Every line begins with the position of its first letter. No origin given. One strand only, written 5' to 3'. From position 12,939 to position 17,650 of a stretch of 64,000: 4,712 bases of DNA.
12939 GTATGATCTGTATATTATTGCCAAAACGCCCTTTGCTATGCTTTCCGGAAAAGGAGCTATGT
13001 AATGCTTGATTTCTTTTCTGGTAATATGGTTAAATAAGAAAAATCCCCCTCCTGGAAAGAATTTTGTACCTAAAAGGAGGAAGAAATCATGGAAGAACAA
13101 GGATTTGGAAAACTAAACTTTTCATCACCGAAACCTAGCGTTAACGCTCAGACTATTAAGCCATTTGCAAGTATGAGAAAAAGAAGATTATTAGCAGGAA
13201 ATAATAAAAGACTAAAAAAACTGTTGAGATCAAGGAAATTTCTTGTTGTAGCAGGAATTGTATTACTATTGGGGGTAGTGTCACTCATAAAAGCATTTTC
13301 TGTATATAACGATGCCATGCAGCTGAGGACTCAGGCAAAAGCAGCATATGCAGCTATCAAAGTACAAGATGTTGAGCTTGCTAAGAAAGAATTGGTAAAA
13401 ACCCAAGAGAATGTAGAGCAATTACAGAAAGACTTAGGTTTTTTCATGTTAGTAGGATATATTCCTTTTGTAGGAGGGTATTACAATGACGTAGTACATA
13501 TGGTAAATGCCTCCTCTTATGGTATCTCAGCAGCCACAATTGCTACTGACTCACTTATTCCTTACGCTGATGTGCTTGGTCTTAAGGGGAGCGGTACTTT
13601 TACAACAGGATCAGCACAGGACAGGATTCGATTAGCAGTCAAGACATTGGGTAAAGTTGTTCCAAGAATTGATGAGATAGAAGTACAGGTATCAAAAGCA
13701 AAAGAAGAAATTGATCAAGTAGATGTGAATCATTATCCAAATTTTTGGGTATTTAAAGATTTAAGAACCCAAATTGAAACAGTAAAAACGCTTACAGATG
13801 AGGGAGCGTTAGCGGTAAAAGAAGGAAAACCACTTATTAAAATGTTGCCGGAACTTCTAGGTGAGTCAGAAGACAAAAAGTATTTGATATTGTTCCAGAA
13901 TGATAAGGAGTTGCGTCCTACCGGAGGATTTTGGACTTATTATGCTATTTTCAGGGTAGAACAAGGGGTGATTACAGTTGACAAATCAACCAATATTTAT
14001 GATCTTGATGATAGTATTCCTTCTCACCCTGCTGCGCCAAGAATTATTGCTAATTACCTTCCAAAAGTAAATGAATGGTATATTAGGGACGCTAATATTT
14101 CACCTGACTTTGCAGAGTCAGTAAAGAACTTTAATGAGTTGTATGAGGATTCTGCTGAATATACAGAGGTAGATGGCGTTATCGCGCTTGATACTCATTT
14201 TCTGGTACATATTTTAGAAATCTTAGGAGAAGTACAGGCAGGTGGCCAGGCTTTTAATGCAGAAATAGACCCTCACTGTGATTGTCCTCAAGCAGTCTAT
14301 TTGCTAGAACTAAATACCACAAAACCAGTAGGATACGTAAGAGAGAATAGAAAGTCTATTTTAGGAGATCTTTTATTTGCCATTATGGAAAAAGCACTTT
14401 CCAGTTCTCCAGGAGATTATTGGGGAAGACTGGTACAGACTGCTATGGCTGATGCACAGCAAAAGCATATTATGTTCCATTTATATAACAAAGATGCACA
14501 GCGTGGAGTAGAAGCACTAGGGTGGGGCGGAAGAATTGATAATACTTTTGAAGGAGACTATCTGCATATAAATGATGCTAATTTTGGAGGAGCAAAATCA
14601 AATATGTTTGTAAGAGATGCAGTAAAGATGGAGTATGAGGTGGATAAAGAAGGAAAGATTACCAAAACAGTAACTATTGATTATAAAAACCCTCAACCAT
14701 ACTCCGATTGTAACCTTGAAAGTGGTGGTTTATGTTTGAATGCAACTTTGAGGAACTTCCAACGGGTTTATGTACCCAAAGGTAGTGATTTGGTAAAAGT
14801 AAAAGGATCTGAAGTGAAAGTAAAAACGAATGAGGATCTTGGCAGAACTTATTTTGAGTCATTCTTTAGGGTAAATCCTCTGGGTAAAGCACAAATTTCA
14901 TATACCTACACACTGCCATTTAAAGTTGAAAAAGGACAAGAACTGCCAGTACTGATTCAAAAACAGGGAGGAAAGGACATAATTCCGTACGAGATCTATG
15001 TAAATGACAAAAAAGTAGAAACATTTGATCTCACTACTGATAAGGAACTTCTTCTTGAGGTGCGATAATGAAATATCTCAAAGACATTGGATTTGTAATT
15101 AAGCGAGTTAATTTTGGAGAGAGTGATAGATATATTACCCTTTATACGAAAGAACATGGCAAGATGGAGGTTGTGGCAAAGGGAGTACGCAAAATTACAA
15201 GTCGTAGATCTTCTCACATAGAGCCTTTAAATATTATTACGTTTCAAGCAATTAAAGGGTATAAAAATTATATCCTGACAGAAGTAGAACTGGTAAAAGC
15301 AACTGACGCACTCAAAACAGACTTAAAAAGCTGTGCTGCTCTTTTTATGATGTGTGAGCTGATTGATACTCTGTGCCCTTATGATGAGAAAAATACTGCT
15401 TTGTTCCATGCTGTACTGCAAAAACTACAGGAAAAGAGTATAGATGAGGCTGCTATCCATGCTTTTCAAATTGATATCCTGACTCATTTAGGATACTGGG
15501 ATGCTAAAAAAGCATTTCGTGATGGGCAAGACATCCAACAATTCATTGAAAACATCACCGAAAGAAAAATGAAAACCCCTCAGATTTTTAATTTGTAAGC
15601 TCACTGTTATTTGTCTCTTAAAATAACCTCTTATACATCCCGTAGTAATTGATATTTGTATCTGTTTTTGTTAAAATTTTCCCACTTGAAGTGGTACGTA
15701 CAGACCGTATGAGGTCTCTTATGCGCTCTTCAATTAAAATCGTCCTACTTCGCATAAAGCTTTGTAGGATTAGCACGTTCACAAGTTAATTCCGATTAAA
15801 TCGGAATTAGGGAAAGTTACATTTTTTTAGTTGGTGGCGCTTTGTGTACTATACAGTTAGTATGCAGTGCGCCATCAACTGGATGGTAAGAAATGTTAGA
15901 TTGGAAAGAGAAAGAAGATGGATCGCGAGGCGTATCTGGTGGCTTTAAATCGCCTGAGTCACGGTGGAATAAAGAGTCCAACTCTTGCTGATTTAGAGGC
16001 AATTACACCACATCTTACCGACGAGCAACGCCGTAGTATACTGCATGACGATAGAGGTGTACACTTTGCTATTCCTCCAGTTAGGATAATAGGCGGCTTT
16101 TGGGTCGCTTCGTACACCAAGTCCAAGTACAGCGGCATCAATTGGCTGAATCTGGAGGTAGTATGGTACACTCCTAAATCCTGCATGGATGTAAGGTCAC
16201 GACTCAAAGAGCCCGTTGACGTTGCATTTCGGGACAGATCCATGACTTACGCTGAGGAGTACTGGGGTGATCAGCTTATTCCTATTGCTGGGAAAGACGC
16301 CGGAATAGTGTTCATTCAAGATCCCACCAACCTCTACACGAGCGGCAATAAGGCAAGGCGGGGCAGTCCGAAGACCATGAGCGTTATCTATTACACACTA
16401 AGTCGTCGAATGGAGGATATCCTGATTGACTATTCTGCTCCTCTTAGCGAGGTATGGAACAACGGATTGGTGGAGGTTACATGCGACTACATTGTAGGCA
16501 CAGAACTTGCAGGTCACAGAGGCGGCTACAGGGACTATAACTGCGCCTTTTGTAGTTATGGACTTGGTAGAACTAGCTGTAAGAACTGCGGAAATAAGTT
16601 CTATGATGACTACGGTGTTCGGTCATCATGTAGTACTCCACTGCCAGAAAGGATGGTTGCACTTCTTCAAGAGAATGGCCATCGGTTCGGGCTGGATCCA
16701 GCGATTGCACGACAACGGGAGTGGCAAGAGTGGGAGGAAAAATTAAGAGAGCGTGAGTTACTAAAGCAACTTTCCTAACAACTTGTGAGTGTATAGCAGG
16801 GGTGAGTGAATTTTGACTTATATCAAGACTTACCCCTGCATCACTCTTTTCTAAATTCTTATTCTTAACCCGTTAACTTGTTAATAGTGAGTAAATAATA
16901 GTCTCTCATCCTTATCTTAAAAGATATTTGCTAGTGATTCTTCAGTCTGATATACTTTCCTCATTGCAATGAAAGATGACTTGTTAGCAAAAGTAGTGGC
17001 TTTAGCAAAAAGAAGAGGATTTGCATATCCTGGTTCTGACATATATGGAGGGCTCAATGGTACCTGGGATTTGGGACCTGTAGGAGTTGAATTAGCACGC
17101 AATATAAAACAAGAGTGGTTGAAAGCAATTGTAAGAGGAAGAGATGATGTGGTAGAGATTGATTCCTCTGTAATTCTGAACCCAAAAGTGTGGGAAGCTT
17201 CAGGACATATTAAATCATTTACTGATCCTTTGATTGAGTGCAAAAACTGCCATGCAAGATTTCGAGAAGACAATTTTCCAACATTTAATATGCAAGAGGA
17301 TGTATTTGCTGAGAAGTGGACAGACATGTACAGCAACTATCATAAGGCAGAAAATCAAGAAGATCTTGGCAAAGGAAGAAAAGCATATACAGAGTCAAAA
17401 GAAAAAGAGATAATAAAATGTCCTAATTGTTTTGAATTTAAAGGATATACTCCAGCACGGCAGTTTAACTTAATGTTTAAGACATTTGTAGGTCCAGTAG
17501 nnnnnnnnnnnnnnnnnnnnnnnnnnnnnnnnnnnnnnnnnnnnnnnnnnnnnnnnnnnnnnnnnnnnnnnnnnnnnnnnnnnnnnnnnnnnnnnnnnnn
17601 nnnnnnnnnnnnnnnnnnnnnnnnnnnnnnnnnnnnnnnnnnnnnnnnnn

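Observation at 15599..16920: GC-elevated 1.3-kb insertion between recO and glyQS carrying an unrecognisable Cys-rich ORF behind a hairpin-dense leader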

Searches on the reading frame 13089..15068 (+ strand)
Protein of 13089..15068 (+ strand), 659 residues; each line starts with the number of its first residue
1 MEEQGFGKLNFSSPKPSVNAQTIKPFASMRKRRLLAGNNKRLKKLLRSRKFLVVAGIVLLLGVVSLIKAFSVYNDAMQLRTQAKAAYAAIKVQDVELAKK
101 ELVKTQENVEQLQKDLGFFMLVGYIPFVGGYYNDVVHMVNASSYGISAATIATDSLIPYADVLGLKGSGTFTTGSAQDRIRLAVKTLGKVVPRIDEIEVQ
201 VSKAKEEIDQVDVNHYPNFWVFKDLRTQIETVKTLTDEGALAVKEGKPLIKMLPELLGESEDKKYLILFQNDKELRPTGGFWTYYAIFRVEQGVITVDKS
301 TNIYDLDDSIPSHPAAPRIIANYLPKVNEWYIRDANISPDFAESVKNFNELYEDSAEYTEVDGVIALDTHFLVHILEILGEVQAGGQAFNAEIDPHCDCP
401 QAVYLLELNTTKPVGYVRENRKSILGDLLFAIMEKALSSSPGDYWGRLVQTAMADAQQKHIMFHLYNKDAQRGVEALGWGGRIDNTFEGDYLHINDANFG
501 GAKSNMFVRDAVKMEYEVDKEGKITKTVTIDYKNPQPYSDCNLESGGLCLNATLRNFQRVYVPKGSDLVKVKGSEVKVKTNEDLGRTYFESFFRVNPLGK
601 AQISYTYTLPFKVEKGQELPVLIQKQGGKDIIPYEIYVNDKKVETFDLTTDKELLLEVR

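Call 5: search_protein_families(library=pfam, proteins=[window:13089-15068:+], max_evalue=1)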
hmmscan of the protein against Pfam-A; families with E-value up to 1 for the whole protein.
window:13089-15068:+ (659 aa): 3 families
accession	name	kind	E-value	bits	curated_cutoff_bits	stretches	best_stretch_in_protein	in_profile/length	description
PF13196.11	DUF4012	-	2.1e-26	93.6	28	1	261-389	2-130/144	Protein of unknown function (DUF4012)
PF14276.11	DUF4363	-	0.14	12.6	27.5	0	68-114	3-49/107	Domain of unknown function (DUF4363)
PF07009.16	NusG_II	-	0.46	11.1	29.6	0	67-109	12-47/107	NusG domain II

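Call 109: search_protein_families(library=ncbifam, proteins=[window:13089-15065:+], max_evalue=0.00001)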
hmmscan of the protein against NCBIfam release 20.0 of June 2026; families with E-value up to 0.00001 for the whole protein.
window:13089-15065:+ (659 aa): 0 families

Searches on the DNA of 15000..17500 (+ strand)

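Call 4: search_rna_families(source=window, start=15000, end=17500, threshold=evalue, max_evalue=10, show_alignments=3)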
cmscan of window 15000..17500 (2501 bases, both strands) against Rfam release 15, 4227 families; matches with E-value up to 10: 2.
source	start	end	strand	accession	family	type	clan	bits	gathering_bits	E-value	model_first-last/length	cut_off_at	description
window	15251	15346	+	RF01403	STnc290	Gene; sRNA;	-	20.3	60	2.2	1-65/65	no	STnc290 Hfq binding RNA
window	15238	15396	-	RF02188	ST7-OT4_2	Gene; lncRNA;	-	15.5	55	9.4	1-172/172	no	ST7 overlapping transcript 4 conserved region 2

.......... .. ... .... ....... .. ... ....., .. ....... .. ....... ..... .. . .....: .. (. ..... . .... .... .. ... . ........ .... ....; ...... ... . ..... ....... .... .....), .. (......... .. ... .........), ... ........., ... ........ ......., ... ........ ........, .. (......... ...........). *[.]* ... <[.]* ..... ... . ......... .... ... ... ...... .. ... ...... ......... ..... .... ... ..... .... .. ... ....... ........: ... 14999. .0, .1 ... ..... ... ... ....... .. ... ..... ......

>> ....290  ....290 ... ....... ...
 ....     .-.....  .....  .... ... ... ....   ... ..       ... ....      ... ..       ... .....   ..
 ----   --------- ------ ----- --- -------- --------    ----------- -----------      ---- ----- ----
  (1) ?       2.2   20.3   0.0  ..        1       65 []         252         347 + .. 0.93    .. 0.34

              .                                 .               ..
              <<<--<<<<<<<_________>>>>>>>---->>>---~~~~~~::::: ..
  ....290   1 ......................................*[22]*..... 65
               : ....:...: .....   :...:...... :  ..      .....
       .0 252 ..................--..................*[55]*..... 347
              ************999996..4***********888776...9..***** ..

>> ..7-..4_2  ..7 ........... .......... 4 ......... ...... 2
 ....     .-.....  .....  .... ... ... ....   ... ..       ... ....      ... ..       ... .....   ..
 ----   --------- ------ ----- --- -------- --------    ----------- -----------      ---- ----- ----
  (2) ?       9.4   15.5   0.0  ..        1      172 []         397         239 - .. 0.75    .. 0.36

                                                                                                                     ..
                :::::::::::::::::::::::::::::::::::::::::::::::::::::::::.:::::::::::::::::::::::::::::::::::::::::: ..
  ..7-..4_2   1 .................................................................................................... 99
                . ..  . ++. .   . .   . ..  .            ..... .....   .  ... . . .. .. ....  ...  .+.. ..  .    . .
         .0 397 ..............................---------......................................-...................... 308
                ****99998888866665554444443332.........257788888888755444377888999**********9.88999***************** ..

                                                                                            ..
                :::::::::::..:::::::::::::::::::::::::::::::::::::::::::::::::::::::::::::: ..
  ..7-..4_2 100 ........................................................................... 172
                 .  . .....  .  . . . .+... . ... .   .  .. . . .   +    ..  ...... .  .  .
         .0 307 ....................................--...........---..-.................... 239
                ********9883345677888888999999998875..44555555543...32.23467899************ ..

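Call 66: search_dna_similar(query=window:15599-15917:+, collection=phages, mode=distant, max_evalue=0.01)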
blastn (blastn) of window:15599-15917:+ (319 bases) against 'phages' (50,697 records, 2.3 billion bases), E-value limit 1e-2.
No match.

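Call 114: search_rna_families(sources=[L047, L049, L051, L054, L053, L055, L060, L042], threshold=gathering)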
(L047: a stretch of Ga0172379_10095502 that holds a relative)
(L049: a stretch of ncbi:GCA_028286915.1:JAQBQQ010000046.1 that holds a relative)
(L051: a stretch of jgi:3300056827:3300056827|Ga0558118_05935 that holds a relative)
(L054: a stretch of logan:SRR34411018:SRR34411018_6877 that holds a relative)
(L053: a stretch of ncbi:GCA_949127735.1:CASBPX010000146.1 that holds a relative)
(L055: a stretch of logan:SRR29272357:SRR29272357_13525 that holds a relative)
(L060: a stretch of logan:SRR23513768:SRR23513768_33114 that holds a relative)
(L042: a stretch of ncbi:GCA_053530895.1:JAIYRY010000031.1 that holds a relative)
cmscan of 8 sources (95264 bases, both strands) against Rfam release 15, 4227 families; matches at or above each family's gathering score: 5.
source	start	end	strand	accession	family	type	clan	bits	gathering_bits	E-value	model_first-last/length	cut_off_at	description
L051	3430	3809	+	RF00023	tmRNA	Gene;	CL00001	83.6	47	8.7e-31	1-374/374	no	transfer-messenger RNA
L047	149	221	+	RF00005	tRNA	Gene; tRNA;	CL00001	72.1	29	1.2e-13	1-71/71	no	tRNA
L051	13790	13864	+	RF00005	tRNA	Gene; tRNA;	CL00001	67.6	29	2.2e-12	1-71/71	no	tRNA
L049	6770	6843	+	RF00005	tRNA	Gene; tRNA;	CL00001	65.9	29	6.1e-12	1-71/71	no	tRNA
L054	6209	6289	+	RF00005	tRNA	Gene; tRNA;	CL00001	60.2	29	2.2e-10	1-71/71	no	tRNA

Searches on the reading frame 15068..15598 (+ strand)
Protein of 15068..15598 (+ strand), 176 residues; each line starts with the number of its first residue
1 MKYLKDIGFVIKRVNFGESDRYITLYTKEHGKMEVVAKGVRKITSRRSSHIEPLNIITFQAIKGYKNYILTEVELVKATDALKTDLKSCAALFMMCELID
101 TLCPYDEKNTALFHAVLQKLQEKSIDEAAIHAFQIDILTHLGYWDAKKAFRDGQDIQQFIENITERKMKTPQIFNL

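Call 5: search_protein_families(library=pfam, proteins=[window:15068-15598:+], max_evalue=1)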
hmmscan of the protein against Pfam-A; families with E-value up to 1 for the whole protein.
window:15068-15598:+ (176 aa): 2 families
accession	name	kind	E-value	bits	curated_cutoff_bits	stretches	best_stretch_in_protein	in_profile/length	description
PF11967.14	RecO_N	-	4.1e-17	62.4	27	1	1-77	1-78/80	Recombination protein O N terminal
PF02565.21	RecO_C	-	2.9e-07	30.8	22.1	1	84-143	2-64/157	Recombination protein O C terminal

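Call 77: find_homologous_proteins(query=window:15068-15595:+, max_evalue=1e-10)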
Query window:15068-15595:+ (176 aa): 265 proteins with E <= 1e-10 among 281 candidates; the best 120 are listed.
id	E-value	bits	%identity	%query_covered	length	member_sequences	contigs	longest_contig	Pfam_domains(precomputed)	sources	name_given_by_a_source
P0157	1.8e-111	388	100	100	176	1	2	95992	PF11967.15,PF02565.22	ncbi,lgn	-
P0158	4.3e-60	221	59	100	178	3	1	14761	PF11967.15,PF02565.22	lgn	-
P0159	3.5e-56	208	54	99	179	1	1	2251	PF11967.15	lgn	-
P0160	4.4e-56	208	55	99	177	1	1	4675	PF11967.15,PF02565.22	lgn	-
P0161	2.2e-55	205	55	98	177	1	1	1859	PF11967.15,PF02565.22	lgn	-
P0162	4.1e-55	204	54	98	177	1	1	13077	PF11967.15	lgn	-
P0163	9.1e-55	203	55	98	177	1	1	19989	PF11967.15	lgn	-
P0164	1.1e-54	203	55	99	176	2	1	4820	PF11967.15,PF02565.22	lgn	-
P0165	2.4e-54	202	54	99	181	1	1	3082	PF11967.15,PF02565.22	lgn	-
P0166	5.4e-54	201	52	99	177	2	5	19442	PF11967.15,PF02565.22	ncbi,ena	-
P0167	7.0e-54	200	54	100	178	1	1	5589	PF11967.15,PF02565.22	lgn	-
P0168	1.3e-53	200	53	100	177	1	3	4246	PF11967.15,PF02565.22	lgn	-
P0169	1.5e-53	199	51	100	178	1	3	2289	PF11967.15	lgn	-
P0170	2.2e-53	199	51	100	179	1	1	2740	PF11967.15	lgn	-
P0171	4.2e-53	198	51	99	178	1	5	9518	PF11967.15,PF02565.22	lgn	-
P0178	2.3e-52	195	52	100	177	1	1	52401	PF11967.15,PF02565.22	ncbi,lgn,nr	ncbi:MAG: DNA repair protein RecO [Candidatus Levybacteria bacterium]|nr:DNA repair protein RecO [Ca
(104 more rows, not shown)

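Call 78: find_encoding_contigs(protein=P0158, flank=5000, max_places=2)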
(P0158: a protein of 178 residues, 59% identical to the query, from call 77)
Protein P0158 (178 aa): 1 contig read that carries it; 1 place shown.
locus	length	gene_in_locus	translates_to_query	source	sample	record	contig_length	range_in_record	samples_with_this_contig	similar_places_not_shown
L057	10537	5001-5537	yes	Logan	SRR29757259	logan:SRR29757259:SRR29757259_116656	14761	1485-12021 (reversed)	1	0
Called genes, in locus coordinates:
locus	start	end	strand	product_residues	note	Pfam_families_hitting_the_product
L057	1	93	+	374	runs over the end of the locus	PF13439:Glyco_transf_4, PF20706:GT4-conflict (weak), PF00534:Glycos_transf_1, PF13692:Glyco_trans_1_4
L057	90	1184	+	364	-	PF00534:Glycos_transf_1, PF13692:Glyco_trans_1_4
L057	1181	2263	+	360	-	PF00483:NTP_transferase, PF22640:ManC_GMP_beta-helix (weak)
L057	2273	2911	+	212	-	PF02397:Bac_transf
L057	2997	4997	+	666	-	PF13196:DUF4012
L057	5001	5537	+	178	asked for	PF11967:RecO_N, PF02565:RecO_C (faint)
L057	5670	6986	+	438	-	PF00587:tRNA-synt_2b (weak), PF03129:HGTP_anticodon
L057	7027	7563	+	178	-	-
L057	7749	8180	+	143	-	PF02381:MraZ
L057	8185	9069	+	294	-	PF01795:Methyltransf_5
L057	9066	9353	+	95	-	-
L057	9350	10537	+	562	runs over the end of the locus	PF03717:PBP_dimer, PF00905:Transpeptidase, PF13354:Beta-lactamase2 (weak)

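Call 79: find_encoding_contigs(protein=P0178, flank=5000, max_places=2)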
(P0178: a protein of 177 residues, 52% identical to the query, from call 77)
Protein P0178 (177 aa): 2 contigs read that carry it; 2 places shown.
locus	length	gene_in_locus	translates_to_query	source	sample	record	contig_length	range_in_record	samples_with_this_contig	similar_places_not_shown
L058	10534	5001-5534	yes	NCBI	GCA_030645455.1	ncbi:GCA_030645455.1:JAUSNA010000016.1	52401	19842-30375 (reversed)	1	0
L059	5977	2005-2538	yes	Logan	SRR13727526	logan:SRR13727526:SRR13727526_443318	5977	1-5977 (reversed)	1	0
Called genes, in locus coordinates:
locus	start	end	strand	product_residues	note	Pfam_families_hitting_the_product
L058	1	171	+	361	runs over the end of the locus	PF13439:Glyco_transf_4, PF20706:GT4-conflict, PF00534:Glycos_transf_1, PF13692:Glyco_trans_1_4, PF13524:Glyco_trans_1_2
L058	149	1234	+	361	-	PF13439:Glyco_transf_4 (weak), PF00534:Glycos_transf_1, PF13692:Glyco_trans_1_4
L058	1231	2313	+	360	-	PF00483:NTP_transferase, PF22640:ManC_GMP_beta-helix (weak)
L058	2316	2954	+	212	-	PF02397:Bac_transf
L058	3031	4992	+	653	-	PF13196:DUF4012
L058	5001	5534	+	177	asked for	PF11967:RecO_N, PF02565:RecO_C (weak)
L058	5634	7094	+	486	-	PF28494:GlyRS_ins_1 (faint), PF00587:tRNA-synt_2b, PF03129:HGTP_anticodon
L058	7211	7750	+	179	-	-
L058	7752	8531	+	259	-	-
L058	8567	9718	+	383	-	-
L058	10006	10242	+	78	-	-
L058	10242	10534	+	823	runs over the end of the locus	PF17210:SdrD_B, PF17802:SpaA (faint)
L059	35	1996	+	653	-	PF13196:DUF4012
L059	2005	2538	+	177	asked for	PF11967:RecO_N, PF02565:RecO_C (weak)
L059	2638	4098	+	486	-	PF28494:GlyRS_ins_1 (faint), PF00587:tRNA-synt_2b, PF03129:HGTP_anticodon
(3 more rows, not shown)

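Call 109: search_protein_families(library=ncbifam, proteins=[window:15068-15595:+], max_evalue=0.00001)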
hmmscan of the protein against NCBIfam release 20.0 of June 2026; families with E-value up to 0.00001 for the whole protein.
window:15068-15595:+ (176 aa): 1 family
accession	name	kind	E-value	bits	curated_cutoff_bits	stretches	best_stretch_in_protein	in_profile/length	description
TIGR00613.1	reco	equivalog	2.5e-29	102.4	48.7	1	5-143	2-143/239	DNA repair protein RecO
